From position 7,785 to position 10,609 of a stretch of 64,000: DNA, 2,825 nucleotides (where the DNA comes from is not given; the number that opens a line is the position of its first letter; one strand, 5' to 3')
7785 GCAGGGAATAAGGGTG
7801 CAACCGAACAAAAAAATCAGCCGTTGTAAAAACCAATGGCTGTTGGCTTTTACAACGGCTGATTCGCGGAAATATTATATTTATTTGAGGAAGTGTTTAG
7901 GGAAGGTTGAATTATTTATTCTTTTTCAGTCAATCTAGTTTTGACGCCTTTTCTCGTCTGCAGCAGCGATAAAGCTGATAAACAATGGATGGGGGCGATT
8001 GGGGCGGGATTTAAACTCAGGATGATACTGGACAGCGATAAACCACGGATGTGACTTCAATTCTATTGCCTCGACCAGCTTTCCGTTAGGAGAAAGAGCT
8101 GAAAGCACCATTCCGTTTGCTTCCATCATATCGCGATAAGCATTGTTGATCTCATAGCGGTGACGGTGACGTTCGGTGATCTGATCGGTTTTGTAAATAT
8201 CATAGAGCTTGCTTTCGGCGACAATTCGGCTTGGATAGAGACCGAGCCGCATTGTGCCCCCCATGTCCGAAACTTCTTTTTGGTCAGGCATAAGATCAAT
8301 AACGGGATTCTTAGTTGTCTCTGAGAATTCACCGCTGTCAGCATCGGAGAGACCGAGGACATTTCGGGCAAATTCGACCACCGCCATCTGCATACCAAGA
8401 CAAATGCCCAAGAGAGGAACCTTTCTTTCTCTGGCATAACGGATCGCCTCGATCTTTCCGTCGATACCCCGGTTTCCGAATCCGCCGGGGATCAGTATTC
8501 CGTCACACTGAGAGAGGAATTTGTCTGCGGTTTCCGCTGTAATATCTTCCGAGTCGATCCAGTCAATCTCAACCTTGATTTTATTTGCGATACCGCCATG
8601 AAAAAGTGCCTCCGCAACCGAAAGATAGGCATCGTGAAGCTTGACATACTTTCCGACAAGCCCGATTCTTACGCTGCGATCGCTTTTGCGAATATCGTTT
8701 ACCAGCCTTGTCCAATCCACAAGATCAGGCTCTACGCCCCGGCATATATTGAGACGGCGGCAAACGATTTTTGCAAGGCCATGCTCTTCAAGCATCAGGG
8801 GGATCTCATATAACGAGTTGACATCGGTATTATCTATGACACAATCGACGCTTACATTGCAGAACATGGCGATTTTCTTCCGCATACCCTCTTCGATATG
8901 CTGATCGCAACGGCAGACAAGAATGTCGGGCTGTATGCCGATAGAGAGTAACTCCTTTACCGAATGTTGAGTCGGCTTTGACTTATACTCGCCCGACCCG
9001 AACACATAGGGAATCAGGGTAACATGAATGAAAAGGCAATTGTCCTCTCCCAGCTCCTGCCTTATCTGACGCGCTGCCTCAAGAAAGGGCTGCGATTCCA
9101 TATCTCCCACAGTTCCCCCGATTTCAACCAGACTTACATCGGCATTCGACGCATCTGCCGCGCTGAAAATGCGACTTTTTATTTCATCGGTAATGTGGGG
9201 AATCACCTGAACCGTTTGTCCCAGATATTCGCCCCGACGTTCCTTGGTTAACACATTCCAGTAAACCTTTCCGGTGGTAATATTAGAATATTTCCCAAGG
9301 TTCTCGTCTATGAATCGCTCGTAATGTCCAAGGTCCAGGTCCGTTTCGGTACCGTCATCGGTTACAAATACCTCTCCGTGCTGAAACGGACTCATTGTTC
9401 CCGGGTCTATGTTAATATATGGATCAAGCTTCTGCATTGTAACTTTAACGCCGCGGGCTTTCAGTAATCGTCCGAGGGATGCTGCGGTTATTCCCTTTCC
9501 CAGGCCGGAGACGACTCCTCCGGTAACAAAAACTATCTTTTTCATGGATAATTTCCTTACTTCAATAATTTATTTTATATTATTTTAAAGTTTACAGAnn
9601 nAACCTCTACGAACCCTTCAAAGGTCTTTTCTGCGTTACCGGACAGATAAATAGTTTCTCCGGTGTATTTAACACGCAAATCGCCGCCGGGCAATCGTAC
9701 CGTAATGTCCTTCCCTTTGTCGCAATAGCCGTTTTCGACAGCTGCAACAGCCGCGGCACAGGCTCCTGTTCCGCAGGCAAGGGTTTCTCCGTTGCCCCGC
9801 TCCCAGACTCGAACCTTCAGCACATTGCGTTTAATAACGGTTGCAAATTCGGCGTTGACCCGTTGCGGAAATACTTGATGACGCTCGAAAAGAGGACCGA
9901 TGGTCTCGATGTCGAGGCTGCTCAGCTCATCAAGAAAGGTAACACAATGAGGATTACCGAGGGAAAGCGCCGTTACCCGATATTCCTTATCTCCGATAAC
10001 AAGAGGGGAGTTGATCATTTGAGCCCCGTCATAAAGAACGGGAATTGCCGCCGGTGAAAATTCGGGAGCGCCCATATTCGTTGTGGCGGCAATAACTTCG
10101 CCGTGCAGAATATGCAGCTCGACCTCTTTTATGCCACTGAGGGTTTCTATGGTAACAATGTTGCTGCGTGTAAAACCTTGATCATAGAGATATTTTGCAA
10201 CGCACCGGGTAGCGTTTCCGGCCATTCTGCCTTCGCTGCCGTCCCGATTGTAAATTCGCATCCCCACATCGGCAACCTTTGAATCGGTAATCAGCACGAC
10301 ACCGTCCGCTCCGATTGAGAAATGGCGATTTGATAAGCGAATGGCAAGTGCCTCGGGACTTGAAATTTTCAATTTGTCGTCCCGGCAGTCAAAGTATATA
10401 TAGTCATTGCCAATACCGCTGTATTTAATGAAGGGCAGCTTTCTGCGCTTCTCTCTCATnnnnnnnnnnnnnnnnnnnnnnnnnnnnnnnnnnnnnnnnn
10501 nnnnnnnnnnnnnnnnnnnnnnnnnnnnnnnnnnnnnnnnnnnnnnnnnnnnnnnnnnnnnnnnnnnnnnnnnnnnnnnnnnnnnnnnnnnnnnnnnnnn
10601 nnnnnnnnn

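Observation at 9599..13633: CarB fused to a DapF-like domain that has lost one of the two catalytic cysteines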

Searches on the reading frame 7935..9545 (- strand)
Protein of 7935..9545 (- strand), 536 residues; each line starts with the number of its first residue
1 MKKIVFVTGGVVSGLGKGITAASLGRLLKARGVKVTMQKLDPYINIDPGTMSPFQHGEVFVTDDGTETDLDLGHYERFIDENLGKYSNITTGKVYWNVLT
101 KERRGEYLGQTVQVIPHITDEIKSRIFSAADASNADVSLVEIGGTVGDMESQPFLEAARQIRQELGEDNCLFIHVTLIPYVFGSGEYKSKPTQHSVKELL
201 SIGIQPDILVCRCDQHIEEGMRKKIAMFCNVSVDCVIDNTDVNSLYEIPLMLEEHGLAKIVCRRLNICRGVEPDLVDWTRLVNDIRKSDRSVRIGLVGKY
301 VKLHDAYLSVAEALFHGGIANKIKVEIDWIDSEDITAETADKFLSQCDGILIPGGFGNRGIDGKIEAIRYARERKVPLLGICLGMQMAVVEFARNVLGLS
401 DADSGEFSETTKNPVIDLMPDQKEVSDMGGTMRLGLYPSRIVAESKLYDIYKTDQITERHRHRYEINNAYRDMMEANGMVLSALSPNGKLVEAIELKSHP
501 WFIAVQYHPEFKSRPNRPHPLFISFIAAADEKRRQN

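Call 19: search_protein_families(library=ncbifam, proteins=[window:7935-9545:-], max_evalue=0.00001)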
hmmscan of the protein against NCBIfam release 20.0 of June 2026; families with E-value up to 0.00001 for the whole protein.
window:7935-9545:- (536 aa): 9 families
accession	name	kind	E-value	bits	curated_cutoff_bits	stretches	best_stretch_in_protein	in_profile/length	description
NF003792.0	PRK05380.1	equivalog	3.5e-259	860.9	308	1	1-535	2-532/534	CTP synthase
TIGR00337.1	PyrG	equivalog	9.3e-253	839.6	462.75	1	2-528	3-526/526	glutamine hydrolyzing CTP synthase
NF004836.1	PRK06186.1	equivalog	4.2e-46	156.9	260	1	292-529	1-227/228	CTP synthase C-terminal region-related (seleno)protein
TIGR01368.1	CPSaseIIsmall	equivalog_domain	2.1e-11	43.4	307.35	0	346-390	216-261/361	glutamine-hydrolyzing carbamoyl-phosphate synthase small subunit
NF001975.0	PRK00758.1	equivalog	1.8e-09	37.5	198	1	330-410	26-100/185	GMP synthase subunit A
NF009475.0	PRK12838.1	equivalog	1.4e-08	34.1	221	0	345-401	209-266/359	carbamoyl phosphate synthase small subunit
TIGR00888.1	guaA_Nterm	equivalog_domain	2.4e-07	30.3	172.15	0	345-410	40-102/188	glutamine-hydrolyzing GMP synthase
NF008471.0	PRK11366.1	equivalog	3.6e-07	29.9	266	0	481-531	196-246/254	gamma-glutamyl-gamma-aminobutyrate hydrolase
NF005849.0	PRK07765.1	equivalog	8e-07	28.5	308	1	323-396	23-97/219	aminodeoxychorismate/anthranilate synthase component II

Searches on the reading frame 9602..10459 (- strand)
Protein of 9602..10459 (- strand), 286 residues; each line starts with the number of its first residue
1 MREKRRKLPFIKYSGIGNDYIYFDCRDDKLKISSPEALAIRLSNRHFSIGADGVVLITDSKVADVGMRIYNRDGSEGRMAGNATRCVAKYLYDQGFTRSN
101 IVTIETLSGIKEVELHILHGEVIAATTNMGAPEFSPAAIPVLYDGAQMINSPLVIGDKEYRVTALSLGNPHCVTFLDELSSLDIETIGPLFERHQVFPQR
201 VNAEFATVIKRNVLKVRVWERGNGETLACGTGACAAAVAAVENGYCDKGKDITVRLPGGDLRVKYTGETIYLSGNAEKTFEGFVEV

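Call 4: search_protein_families(library=ncbifam, proteins=[window:9602-10459:-], max_evalue=0.01)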
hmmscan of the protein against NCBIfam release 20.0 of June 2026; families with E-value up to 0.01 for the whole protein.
window:9602-10459:- (286 aa): 2 families
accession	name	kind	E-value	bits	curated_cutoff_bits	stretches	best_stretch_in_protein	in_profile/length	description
TIGR00652.1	DapF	equivalog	9.2e-78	261.4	114.65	1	10-284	3-268/270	diaminopimelate epimerase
NF038284.1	bifunc_DapF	exception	2.6e-29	102.3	350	1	13-274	15-252/254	bifunctional diaminopimelate epimerase/glutamate racemase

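Call 5: search_solved_structures(query=window:9602-10459:-, show_alignments=3)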
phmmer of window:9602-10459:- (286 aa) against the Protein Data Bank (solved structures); distinct sequences matched with E-value up to 0.001: 18.
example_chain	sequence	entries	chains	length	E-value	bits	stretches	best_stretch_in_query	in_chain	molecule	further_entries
2otn_A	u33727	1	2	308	4.7e-74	252.5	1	8-283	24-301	Diaminopimelate epimerase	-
9mro_A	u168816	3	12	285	6.4e-68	232.4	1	8-282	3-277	Diaminopimelate epimerase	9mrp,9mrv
3ejx_A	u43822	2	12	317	3.8e-57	197.1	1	7-282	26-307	Diaminopimelate epimerase, chloroplastic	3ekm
5ha4_A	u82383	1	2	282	4.2e-52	180.5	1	8-284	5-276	Diaminopimelate epimerase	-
6d13_A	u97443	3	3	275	1e-50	176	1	8-285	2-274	Diaminopimelate epimerase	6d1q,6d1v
5ygu_A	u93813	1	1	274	1.4e-50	175.6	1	9-285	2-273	Diaminopimelate epimerase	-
4ijz_A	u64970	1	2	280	1.5e-50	175.4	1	9-285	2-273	Diaminopimelate epimerase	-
4ik0_A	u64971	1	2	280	7.1e-50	173.2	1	9-285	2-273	Diaminopimelate epimerase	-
1bwz_A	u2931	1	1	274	9.2e-50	172.8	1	9-284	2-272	PROTEIN (DIAMINOPIMELATE EPIMERASE)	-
2q9h_A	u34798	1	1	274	1.1e-49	172.6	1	9-284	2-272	Diaminopimelate epimerase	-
1gqz_A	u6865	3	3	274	1.5e-49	172.2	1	9-284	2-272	DIAMINOPIMELATE EPIMERASE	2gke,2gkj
6vck_A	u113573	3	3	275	3.4e-49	171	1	8-285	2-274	Diaminopimelate epimerase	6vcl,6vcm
2q9j_A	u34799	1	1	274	3.6e-48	167.6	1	9-284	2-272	Diaminopimelate epimerase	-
8qzy_A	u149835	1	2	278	1.8e-46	162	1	8-284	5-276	Diaminopimelate epimerase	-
7vdy_A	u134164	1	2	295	1e-40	143.2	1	7-282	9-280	O-ureido-serine racemase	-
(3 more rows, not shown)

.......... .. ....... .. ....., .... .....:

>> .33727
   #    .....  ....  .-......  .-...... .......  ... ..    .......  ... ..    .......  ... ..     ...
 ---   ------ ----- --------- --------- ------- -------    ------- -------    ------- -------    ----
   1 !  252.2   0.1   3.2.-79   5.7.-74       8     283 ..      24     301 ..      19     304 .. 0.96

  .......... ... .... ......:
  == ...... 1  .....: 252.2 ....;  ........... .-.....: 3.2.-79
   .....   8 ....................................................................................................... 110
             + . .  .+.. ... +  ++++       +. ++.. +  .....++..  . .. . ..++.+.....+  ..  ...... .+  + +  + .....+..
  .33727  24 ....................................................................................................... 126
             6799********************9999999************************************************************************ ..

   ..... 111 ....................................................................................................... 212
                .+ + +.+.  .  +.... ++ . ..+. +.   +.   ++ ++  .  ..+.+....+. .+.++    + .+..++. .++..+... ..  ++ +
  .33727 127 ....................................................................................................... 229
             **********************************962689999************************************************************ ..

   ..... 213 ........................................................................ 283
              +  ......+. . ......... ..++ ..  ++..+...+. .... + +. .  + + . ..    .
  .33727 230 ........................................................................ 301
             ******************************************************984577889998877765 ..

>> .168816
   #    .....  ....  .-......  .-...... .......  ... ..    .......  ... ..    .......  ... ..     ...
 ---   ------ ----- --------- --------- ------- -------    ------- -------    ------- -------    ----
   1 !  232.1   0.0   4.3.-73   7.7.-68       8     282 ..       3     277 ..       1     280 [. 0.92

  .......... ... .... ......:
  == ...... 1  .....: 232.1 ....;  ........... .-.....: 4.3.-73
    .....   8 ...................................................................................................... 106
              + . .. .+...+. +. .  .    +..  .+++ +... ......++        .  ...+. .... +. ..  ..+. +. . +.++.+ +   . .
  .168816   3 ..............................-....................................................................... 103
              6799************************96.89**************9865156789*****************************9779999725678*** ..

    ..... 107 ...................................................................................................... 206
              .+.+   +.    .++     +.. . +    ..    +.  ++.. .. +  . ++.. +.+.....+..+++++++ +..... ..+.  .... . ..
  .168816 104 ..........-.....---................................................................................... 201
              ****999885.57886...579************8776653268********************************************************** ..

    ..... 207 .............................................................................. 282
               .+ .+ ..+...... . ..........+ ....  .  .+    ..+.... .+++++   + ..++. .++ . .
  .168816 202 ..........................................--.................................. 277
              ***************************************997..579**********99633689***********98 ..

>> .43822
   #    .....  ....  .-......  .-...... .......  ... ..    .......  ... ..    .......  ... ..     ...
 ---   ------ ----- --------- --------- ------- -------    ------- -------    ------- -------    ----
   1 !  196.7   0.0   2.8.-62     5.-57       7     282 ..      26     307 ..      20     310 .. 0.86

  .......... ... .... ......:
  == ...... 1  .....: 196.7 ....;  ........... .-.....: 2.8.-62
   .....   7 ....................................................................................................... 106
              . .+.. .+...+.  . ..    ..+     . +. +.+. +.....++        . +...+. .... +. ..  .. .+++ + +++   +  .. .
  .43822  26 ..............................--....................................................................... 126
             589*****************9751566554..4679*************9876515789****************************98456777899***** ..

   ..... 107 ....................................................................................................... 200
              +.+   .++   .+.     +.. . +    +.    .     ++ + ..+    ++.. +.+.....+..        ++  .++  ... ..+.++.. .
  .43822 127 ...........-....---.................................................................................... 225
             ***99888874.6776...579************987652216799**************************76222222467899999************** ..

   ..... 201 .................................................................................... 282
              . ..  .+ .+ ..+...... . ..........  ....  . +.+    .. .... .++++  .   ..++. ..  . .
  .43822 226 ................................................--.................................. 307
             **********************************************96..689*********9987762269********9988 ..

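Call 6: find_homologous_proteins(query=window:9602-10459:-)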
Query window:9602-10459:- (286 aa): 7996 proteins with E <= 0.001 among 8000 candidates; the best 120 are listed.
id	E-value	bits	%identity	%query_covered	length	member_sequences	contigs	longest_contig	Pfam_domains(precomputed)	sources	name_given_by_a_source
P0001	9.8e-107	375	58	100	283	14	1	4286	PF02567.22,PF01678.25,PF05544.17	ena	-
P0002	3.5e-106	373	59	98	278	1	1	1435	PF01678.25,PF05544.17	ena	-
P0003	7.3e-106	372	57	100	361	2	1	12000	PF02567.22,PF01678.25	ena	-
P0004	8.9e-105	368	56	98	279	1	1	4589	PF01678.25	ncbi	ncbi:MAG: diaminopimelate epimerase [Candidatus Gallimonas sp.]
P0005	1.4e-104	367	58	98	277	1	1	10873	PF01678.25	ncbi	-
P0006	2.7e-104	367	58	100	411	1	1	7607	PF02142.28,PF01678.25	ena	-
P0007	2.7e-103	363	57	98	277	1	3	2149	PF02567.22,PF01678.25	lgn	-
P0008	7.1e-103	362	58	97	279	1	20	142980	PF01678.25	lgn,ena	-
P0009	9.1e-103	362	55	98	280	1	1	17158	PF01678.25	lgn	-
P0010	1.1e-102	361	59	98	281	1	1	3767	PF01678.25,PF05544.17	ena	-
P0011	2.4e-102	360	56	98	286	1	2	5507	PF01678.25,PF05544.17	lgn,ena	-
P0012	3.0e-102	360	58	98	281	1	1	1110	PF01678.25,PF05544.17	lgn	-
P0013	3.3e-102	360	56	98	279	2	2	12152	PF01678.25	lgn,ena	-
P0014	4.0e-102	359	57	95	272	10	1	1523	PF01678.25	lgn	-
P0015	4.8e-102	359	57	98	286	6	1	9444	PF01678.25,PF05544.17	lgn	-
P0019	3.7e-101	356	57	100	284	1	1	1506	PF01678.25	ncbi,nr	ncbi:MAG: diaminopimelate epimerase [Clostridia bacterium]|nr:diaminopimelate epimerase [Clostridia 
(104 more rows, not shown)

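Call 18: find_related_loci(query=window:9602-10459:-, collection=genome_contigs, flank=6000)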
Query window:9602-10459:- (286 aa) in genome_contigs; peptide patterns used: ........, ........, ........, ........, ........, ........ (x = any residue, [..] = any of these).
600 stretches matched a pattern (row limit reached: there are more); 569 encode a relative of the query (tblastn E <= 1e-3); the best 80 are kept; 80 distinct loci.
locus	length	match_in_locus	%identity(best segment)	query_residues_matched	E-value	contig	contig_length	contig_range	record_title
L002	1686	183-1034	53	1-286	5e-116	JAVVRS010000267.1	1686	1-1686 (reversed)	MAG: Oscillospiraceae bacterium isolate CGS10Y1-bin9 NODE_76162_length_1686_cov_3.913550, whole genome shotgun sequence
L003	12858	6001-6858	54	1-286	5e-107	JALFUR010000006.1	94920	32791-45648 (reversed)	MAG: Christensenella sp. isolate SUG1028 k141_158726, whole genome shotgun sequence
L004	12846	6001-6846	55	1-284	2e-107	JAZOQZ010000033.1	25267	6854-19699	MAG: Clostridia bacterium isolate T1900045564_YK20190258.MAGScoT_cleanbin_000004 SGB_7926_k141_3160910, whole genome sho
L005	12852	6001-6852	56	1-286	2e-105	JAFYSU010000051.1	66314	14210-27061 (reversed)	MAG: Oscillospiraceae bacterium isolate RGIG7389 Water_buffalos_Cecum.Co__c4685470, whole genome shotgun sequence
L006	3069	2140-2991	57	1-286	1e-107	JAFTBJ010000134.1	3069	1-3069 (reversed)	MAG: Clostridia bacterium isolate RGIG3664 Goat_Rumen.Co__c1635710, whole genome shotgun sequence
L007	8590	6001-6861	54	1-286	4e-104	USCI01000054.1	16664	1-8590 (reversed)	uncultured Ruminococcaceae bacterium isolate UMGS1591 genome assembly, contig: NODE_2082_length_16664_cov_7.051358, whol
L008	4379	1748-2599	57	1-286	3e-103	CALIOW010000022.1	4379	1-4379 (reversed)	MAG TPA_asm: uncultured Clostridia bacterium isolate ERR321489_bin.31_CONCOCT_v1.1_MAG genome assembly, contig: ERZ77972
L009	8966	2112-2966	55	1-286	8e-103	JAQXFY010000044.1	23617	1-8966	MAG: bacterium isolate SUG1161 k141_5068799, whole genome shotgun sequence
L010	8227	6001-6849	55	2-285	2e-102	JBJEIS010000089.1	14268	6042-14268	MAG: Acutalibacteraceae bacterium isolate PUUB41_bin.036 NODE_2936_length_14268_cov_7.255470, whole genome shotgun seque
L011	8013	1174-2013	58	1-282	1e-102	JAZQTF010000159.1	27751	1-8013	MAG: Acutalibacteraceae bacterium isolate T1900045192_TC20190188.MAGScoT_cleanbin_000008 SGB_5295_k141_2061355, whole ge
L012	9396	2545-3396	55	1-286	4e-102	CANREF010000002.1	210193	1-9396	MAG: uncultured Clostridia bacterium isolate Lapin-024__bin50 genome assembly, contig: Lapin-024__NODE_24_length_210193_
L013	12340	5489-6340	54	1-286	6e-102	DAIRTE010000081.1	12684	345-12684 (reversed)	MAG TPA_asm: Clostridia bacterium isolate CTOTU7604 NODE_7905_length_12684_cov_7.658168, whole genome shotgun sequence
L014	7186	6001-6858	55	1-286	1e-101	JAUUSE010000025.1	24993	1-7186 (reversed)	MAG: Bacillota bacterium isolate N1170.26 NODE_849_length_24993_cov_7.052891, whole genome shotgun sequence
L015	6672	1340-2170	54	8-286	2e-101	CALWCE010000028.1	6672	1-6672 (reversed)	MAG: uncultured Clostridia bacterium isolate BRZ_DM__bin13 genome assembly, contig: BRZ_DM__NODE_15306_length_6672_cov_3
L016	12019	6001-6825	55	10-286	8e-101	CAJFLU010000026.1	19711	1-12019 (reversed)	Candidatus Gallimonas merdigallinarum isolate Chicken_4_mag_20 genome assembly, contig: MAGpy_11413_4_idba_bin_20_fascaf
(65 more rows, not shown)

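Call 54: find_encoding_contigs(protein=P0019, flank=3000, max_places=3)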
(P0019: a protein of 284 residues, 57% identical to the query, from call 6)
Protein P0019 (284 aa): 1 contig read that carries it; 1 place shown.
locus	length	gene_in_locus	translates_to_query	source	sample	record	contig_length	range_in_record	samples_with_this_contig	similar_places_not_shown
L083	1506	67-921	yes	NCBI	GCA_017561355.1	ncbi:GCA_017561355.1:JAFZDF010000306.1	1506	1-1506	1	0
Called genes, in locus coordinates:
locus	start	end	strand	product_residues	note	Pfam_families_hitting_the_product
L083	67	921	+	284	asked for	PF01678:DAP_epimerase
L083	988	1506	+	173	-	PF14446:Prok-RING_1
